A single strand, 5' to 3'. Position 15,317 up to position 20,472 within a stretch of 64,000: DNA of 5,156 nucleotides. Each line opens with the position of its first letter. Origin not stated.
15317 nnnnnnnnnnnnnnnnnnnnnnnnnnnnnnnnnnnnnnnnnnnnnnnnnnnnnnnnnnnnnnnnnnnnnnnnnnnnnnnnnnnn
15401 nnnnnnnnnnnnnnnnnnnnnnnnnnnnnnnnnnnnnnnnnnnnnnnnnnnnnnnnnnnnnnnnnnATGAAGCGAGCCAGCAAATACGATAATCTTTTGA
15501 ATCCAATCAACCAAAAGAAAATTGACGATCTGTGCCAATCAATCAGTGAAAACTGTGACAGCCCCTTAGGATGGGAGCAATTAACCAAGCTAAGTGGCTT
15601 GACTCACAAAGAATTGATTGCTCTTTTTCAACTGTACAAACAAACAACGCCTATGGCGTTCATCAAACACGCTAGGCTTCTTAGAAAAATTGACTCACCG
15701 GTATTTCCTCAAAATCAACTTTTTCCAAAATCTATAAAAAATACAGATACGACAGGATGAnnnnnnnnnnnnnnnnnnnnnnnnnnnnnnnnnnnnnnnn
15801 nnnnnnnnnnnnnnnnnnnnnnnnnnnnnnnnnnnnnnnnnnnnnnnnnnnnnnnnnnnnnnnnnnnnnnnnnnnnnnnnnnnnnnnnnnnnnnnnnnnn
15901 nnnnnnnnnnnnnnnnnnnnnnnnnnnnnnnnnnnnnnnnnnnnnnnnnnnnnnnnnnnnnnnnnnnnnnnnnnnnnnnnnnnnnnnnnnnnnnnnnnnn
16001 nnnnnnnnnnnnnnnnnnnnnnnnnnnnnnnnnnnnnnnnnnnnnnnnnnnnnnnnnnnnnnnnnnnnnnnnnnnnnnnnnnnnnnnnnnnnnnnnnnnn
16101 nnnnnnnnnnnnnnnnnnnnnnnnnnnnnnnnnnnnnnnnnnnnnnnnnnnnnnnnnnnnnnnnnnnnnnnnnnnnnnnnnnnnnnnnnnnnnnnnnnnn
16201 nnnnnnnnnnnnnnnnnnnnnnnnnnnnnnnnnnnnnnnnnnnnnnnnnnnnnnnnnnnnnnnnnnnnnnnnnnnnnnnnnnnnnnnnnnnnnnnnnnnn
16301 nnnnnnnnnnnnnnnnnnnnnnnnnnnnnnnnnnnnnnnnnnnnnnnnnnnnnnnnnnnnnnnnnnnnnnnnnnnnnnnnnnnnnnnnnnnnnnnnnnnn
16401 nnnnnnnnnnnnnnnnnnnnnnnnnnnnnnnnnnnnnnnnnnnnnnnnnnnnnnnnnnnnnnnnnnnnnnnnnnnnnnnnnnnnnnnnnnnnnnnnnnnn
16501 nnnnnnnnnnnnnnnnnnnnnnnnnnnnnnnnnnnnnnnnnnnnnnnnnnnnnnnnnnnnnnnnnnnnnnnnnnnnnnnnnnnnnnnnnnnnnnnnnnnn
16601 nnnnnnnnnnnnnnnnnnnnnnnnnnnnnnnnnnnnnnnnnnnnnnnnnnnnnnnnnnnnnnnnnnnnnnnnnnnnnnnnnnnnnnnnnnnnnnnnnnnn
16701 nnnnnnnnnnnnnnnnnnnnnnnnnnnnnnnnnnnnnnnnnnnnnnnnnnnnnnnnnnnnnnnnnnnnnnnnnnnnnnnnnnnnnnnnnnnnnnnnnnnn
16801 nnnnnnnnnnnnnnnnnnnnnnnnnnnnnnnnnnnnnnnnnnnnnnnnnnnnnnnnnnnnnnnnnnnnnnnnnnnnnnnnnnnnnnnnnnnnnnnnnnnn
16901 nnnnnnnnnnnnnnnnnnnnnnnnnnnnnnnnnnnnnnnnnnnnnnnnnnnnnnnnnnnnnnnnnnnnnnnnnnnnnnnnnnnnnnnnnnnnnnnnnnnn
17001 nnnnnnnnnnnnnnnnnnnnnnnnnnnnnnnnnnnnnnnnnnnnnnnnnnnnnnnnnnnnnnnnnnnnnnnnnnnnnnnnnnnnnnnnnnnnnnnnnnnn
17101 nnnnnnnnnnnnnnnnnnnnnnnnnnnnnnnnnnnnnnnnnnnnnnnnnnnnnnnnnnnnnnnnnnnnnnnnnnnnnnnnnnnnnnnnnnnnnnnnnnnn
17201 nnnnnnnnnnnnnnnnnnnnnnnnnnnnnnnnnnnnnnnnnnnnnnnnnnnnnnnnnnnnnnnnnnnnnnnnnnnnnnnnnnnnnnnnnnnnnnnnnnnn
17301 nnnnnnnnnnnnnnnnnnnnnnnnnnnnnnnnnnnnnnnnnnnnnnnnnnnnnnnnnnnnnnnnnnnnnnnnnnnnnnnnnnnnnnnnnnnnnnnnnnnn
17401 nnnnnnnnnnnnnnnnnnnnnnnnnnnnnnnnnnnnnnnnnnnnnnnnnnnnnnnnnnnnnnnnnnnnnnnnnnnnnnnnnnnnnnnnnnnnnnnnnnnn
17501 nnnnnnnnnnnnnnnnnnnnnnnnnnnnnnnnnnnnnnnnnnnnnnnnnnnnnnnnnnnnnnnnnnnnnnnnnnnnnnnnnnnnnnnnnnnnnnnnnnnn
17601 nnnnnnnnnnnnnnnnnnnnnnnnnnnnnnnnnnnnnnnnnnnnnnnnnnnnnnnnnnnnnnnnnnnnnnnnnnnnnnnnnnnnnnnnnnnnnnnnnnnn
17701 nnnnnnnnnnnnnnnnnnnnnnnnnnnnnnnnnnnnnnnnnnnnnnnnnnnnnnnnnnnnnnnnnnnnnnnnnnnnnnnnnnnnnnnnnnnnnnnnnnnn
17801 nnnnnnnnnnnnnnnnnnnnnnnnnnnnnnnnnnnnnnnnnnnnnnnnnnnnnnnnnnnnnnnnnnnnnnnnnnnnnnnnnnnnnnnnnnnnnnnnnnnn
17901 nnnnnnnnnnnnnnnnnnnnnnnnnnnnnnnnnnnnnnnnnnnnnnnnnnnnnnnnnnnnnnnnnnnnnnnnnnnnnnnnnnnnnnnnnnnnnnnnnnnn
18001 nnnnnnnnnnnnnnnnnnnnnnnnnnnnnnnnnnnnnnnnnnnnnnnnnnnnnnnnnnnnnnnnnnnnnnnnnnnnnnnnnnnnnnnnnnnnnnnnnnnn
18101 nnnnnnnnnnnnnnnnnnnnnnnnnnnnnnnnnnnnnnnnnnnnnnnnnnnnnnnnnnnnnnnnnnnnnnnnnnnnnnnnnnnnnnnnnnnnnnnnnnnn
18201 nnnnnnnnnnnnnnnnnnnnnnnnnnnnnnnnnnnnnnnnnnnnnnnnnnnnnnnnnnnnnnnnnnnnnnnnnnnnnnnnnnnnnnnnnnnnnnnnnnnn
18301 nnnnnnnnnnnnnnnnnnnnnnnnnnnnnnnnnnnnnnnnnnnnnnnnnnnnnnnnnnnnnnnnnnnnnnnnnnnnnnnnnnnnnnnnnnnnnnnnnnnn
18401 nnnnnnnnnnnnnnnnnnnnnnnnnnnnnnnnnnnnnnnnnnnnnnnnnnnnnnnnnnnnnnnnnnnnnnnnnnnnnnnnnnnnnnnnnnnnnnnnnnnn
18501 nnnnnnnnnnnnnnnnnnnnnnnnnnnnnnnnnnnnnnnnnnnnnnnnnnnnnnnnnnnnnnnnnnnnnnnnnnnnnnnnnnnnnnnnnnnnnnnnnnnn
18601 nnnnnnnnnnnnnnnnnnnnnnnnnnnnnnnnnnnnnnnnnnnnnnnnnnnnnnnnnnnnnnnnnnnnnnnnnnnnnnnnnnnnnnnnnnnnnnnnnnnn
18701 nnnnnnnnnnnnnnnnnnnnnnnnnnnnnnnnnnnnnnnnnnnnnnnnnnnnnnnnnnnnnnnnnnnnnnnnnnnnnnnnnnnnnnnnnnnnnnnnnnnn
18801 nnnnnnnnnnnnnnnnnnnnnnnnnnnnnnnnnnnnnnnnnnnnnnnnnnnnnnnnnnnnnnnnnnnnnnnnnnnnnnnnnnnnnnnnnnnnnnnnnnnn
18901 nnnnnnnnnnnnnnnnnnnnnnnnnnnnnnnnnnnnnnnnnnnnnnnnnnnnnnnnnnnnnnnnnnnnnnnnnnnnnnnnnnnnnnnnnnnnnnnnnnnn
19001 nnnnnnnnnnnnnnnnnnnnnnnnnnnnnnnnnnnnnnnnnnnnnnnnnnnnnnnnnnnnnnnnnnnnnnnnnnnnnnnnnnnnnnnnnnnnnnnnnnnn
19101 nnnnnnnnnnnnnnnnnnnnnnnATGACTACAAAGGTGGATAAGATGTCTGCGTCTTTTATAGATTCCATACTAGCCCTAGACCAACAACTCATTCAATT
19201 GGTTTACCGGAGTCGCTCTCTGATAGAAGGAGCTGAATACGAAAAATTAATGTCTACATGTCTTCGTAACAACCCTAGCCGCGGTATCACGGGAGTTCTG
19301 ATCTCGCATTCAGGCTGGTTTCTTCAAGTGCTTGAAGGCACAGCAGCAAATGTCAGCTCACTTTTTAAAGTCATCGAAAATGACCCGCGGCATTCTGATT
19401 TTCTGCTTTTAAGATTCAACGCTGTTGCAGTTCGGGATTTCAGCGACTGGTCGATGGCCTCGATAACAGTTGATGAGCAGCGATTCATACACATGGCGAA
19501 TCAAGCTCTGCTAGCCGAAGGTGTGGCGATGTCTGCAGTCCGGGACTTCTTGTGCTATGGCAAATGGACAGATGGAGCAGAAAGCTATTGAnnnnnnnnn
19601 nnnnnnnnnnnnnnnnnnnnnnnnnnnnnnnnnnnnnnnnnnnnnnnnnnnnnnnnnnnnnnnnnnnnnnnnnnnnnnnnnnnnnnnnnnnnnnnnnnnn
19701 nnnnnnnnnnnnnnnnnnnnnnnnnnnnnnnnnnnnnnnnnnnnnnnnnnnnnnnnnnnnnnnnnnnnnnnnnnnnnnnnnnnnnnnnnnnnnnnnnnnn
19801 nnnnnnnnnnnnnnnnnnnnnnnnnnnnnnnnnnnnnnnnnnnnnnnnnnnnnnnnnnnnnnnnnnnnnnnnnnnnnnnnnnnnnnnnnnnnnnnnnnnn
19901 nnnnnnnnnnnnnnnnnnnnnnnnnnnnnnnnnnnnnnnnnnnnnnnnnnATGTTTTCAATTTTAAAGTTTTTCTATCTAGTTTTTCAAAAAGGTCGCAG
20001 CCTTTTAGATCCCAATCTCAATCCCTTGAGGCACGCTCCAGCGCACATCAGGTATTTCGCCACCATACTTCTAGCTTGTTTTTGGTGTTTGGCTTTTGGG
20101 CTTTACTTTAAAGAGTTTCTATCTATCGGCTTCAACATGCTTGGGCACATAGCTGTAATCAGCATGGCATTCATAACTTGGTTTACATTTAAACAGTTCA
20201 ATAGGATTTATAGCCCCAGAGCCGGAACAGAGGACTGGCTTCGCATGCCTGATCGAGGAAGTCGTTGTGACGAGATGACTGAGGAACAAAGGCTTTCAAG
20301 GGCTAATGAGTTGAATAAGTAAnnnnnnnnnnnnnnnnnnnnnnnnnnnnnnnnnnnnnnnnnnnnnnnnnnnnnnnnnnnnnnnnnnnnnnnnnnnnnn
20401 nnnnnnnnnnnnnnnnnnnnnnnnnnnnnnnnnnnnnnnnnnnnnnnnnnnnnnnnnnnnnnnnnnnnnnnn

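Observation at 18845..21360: Stacked mini-modules (BLUF; membrane protein + yccA) between successive arm copies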

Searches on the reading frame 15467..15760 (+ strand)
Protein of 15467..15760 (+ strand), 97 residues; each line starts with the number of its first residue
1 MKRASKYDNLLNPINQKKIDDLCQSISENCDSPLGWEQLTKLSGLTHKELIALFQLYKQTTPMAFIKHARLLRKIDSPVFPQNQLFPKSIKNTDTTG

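Call 15: search_protein_families(library=pfam, proteins=[window:15467-15760:+])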
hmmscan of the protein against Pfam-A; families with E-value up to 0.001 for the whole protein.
window:15467-15760:+ (97 aa): 0 families

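Call 46: search_protein_families(library=ncbifam, proteins=[window:15467-15760:+], max_evalue=0.01)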
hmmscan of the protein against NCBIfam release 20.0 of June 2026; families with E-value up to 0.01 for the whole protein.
window:15467-15760:+ (97 aa): 2 families
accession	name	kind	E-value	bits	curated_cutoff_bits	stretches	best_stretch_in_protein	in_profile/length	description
NF007584.0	PRK10219.1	equivalog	0.002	18.5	174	1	15-74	3-62/107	superoxide response transcriptional regulator SoxS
NF012144.2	ramA_TF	equivalog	0.0026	18.2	180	1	14-73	2-61/108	RamA family antibiotic efflux transcriptional regulator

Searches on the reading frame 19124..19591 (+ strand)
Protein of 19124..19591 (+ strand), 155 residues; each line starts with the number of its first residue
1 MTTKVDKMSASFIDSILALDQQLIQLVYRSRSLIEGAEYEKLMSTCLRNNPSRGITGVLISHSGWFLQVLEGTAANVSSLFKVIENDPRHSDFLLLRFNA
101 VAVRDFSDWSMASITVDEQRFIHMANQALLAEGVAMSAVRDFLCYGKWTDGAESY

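Call 15: search_protein_families(library=pfam, proteins=[window:19124-19591:+])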
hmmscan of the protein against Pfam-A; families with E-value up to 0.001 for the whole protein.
window:19124-19591:+ (155 aa): 2 families
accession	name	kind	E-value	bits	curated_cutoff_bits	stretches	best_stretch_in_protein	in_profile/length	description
PF04940.18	BLUF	-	2.1e-25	89.1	25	1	23-112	1-92/92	Sensors of blue-light using FAD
PF24787.1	TEX47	-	2.2e-05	24.6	25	1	36-123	22-115/192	Testis-expressed protein 47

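Call 46: search_protein_families(library=ncbifam, proteins=[window:19145-19591:+], max_evalue=0.01)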
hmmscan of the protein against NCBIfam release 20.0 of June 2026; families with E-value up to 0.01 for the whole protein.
window:19145-19591:+ (148 aa): 0 families

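Call 78: search_solved_structures(query=window:19145-19591:+, show_alignments=1, max_evalue=0.00001)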
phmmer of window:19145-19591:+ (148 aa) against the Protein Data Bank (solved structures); distinct sequences matched with E-value up to 0.00001: 21.
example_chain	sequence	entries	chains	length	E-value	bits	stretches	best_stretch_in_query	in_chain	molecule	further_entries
2byc_A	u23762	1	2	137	6e-13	52.4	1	15-115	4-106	BLUE-LIGHT RECEPTOR OF THE BLUF-FAMILY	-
2hfn_A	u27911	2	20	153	4.5e-12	49.6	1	15-112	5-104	Synechocystis Photoreceptor (Slr1694) | Activator of photopigment and puc expression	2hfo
3mzi_A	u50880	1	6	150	1.6e-11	47.7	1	17-112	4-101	Activator of photopigment and puc expression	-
9f1w_A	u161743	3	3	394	2.3e-11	47.2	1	25-113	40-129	Family 3 adenylate cyclase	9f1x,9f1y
4yus_A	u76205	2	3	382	2.6e-11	47.1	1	26-113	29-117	Family 3 adenylate cyclase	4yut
5x4t_A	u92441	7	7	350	2.8e-11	47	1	26-113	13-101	Photoactivated adenylyl cyclase | Family 3 adenylate cyclase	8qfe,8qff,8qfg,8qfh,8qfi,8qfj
5x4u_A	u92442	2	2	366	3e-11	46.9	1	26-113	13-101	Photoactivated adenylyl cyclase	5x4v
9f1z_A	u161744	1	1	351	3.5e-11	46.7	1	27-113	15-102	Family 3 adenylate cyclase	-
1x0p_A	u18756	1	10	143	4.2e-11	46.4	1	19-111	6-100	hypothetical protein Tll0078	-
8i98_A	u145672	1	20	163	9.3e-11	45.3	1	33-111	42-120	Tll0078 protein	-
5mbj_A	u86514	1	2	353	8.2e-10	42.2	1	27-115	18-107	Beta subunit of photoactivated adenylyl cyclase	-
5mbh_A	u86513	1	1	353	8.5e-10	42.2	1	27-114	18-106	Beta subunit of photoactivated adenylyl cyclase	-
5m27_A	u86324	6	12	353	8.8e-10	42.1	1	27-114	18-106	Beta subunit of photoactivated adenylyl cyclase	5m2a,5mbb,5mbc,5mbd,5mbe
5mbk_A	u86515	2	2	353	1.4e-09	41.5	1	30-114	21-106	Beta subunit of photoactivated adenylyl cyclase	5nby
2kb2_A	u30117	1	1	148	6.5e-09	39.3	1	17-104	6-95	BlrP1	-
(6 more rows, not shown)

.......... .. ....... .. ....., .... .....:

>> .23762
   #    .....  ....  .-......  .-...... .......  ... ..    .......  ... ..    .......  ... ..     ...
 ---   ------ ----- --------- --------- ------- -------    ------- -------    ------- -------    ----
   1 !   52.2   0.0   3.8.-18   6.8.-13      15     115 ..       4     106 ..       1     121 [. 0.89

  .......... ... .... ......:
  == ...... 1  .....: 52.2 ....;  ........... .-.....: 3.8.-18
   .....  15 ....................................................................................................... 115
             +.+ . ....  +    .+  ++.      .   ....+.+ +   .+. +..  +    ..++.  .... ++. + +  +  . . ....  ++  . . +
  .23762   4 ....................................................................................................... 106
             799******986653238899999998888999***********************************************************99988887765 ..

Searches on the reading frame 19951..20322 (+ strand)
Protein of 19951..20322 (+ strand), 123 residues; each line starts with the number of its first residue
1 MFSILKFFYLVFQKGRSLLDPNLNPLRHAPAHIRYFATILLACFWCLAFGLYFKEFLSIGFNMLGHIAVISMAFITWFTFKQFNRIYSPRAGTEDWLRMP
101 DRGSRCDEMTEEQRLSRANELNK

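Call 16: search_protein_families(library=pfam, proteins=[window:19951-20322:+])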
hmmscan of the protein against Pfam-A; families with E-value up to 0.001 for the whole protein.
window:19951-20322:+ (123 aa): 0 families

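Call 46: search_protein_families(library=ncbifam, proteins=[window:19951-20322:+], max_evalue=0.01)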
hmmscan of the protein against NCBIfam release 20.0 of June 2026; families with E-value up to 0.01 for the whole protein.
window:19951-20322:+ (123 aa): 0 families

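Call 55: find_homologous_proteins(query=window:19951-20322:+)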
Query window:19951-20322:+ (123 aa): 240 proteins with E <= 0.001 among 242 candidates; the best 120 are listed.
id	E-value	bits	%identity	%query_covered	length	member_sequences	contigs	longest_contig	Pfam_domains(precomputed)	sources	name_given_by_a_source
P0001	9.4e-78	276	98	100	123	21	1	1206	-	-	-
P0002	5.3e-70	251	83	100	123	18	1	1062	-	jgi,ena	jgi:hypothetical protein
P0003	2.0e-69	249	85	100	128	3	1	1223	-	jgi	-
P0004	2.7e-69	249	87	100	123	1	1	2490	-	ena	-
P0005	6.3e-69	248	82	100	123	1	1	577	-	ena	-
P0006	7.8e-69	247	82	100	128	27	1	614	-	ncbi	-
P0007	8.1e-69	247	83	100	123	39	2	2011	-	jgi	-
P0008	6.3e-68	244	82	100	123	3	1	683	-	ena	-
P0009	2.0e-67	243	83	100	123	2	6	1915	-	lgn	-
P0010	5.1e-67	242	83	100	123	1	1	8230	-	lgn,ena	-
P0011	5.1e-67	242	83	100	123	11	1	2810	-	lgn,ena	-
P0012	1.0e-66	241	80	100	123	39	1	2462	-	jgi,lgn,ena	-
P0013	5.1e-66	238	82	98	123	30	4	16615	-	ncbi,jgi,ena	jgi:hypothetical protein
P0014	3.5e-65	236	80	100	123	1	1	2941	-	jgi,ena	jgi:hypothetical protein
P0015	4.9e-65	235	78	100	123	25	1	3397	-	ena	-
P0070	1.2e-57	211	72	100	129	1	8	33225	-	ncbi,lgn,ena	-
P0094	5.9e-54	199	70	99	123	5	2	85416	-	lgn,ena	-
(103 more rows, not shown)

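Call 56: find_encoding_contigs(protein=P0094, flank=4000, max_places=3)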
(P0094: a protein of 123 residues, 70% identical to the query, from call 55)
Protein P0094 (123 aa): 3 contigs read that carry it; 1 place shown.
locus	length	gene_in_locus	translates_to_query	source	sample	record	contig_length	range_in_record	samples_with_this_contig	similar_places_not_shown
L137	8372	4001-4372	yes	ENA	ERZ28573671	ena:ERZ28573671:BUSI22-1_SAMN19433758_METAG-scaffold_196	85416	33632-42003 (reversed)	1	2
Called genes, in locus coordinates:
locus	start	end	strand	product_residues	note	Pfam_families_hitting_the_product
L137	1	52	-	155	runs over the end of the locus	PF07681:DoxX (weak)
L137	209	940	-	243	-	PF00106:adh_short, PF13561:adh_short_C2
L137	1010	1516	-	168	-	PF04134:DCC1-like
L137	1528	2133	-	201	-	PF03232:COQ7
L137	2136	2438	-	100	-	PF01355:HIPIP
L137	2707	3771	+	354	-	PF00376:MerR (weak), PF13411:MerR_1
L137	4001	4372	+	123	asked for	-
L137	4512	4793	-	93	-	-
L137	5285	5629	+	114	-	-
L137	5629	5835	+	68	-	PF02661:Fic (weak)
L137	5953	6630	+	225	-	PF02586:SRAP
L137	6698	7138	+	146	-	PF00582:Usp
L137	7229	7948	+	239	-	PF00027:cNMP_binding, PF13545:HTH_Crp_2, PF00325:Crp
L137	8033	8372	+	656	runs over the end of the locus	PF00989:PAS, PF08448:PAS_4 (weak), PF13426:PAS_9, PF01590:GAF, PF13185:GAF_2, PF00512:HisKA, PF02518:HATPase_c, PF00072:Response_reg, +4 more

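Call 57: find_encoding_contigs(protein=P0070, flank=4000, max_places=3)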
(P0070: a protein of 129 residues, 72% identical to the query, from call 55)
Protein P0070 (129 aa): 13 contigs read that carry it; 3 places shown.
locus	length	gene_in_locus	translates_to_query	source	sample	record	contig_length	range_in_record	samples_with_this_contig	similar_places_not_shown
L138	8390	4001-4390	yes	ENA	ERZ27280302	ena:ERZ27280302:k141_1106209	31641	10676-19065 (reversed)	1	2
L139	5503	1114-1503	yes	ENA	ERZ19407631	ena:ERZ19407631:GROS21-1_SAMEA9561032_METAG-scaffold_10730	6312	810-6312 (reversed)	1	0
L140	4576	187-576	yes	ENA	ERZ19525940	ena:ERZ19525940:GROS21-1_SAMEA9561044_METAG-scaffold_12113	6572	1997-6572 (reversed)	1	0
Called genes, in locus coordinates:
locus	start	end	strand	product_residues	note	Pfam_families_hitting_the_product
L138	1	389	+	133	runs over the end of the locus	-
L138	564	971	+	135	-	PF13664:DUF4149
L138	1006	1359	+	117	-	-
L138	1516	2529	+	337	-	PF00890:FAD_binding_2 (weak), PF01266:DAO, PF07992:Pyr_redox_2 (weak), PF01593:Amino_oxidase, PF13450:NAD_binding_8, PF01593:Amino_oxidase (weak)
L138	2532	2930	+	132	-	PF02152:FolB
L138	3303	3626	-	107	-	-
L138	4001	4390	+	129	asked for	-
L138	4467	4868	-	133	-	PF04134:DCC1-like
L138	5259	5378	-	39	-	-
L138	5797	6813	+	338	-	PF00672:HAMP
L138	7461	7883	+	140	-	-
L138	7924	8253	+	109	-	PF01355:HIPIP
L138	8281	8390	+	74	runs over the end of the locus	-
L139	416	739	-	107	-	-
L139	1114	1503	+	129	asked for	-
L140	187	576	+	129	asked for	-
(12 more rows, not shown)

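Call 58: find_encoding_contigs(protein=P0013, flank=4000, max_places=3)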
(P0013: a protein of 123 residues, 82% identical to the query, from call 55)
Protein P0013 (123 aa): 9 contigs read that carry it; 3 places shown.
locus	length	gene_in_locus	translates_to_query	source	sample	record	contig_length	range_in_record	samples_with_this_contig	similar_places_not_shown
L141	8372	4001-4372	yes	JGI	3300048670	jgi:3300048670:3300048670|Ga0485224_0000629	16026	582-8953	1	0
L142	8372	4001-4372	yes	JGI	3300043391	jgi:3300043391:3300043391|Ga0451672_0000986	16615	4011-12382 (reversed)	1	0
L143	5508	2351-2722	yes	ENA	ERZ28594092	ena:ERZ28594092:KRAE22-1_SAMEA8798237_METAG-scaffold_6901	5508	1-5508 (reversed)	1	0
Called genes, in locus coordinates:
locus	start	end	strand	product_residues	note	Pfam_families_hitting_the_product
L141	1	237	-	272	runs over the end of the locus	?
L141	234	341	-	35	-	-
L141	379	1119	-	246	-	PF05175:MTS (weak), PF06325:PrmA, PF13489:Methyltransf_23, PF02353:CMAS, PF13847:Methyltransf_31, PF08241:Methyltransf_11, PF08242:Methyltransf_12, PF13649:Methyltransf_25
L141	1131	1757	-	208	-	PF03232:COQ7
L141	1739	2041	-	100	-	PF01355:HIPIP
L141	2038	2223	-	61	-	-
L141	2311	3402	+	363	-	PF00376:MerR (weak), PF13411:MerR_1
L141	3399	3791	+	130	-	PF13664:DUF4149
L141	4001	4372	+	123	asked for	-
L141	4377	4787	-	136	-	PF02152:FolB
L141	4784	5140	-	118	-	PF09996:DUF2237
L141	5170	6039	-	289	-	PF04187:Cofac_haem_bdg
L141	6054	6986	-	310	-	PF00005:ABC_tran, PF13304:AAA_21 (faint)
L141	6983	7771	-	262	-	PF01061:ABC2_membrane, PF12679:ABC2_membrane_2 (weak), PF12698:ABC2_membrane_3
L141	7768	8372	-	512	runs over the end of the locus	PF00890:FAD_binding_2 (faint), PF01266:DAO (faint), PF01593:Amino_oxidase, PF13450:NAD_binding_8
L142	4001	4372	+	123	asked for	-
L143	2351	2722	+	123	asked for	-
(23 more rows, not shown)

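Call 64: find_encoding_contigs(protein=P0001, flank=5000, max_places=6)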
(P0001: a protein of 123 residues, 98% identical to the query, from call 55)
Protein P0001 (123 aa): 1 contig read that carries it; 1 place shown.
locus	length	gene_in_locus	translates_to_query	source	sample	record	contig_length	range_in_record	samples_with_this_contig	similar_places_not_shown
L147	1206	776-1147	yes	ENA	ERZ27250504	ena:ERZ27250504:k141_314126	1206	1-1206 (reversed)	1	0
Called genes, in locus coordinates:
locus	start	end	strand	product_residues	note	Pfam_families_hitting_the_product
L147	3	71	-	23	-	?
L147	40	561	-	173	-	PF01527:HTH_Tnp_1 (weak), PF13518:HTH_28 (weak)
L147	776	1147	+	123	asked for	-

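Call 65: find_encoding_contigs(protein=P0004, flank=5000, max_places=4)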
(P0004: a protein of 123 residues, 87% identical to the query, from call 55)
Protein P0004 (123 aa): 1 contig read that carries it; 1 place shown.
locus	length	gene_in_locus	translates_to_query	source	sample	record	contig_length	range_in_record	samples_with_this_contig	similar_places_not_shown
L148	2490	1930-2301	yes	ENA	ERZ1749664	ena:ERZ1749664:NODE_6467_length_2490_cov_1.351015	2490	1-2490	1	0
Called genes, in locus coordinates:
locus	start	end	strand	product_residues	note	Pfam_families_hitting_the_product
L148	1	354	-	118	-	?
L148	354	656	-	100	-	PF01355:HIPIP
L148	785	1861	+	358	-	PF00376:MerR (weak), PF13411:MerR_1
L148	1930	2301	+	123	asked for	-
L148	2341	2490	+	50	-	?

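Call 66: find_encoding_contigs(protein=P0010, flank=5000, max_places=4)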
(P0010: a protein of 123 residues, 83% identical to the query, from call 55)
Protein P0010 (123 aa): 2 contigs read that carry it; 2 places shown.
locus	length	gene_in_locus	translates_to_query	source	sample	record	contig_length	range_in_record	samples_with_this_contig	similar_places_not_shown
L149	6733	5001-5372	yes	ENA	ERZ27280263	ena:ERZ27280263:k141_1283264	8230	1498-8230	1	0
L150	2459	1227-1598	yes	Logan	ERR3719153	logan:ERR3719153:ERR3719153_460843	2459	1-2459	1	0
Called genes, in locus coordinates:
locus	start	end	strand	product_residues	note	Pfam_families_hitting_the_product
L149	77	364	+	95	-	PF10985:DUF2805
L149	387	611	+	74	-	-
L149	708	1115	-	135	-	PF13664:DUF4149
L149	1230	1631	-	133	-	PF02152:FolB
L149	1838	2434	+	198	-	PF12802:MarR_2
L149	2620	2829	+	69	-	PF04134:DCC1-like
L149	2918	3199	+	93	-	PF01355:HIPIP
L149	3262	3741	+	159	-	PF07681:DoxX (weak)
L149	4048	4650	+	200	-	PF02190:LON_substr_bdg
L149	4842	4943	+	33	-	-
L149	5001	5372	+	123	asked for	-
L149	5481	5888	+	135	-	PF14347:DUF4399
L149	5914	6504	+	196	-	PF12766:Pyridox_oxase_2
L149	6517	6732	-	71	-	?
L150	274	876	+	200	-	PF02190:LON_substr_bdg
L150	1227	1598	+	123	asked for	-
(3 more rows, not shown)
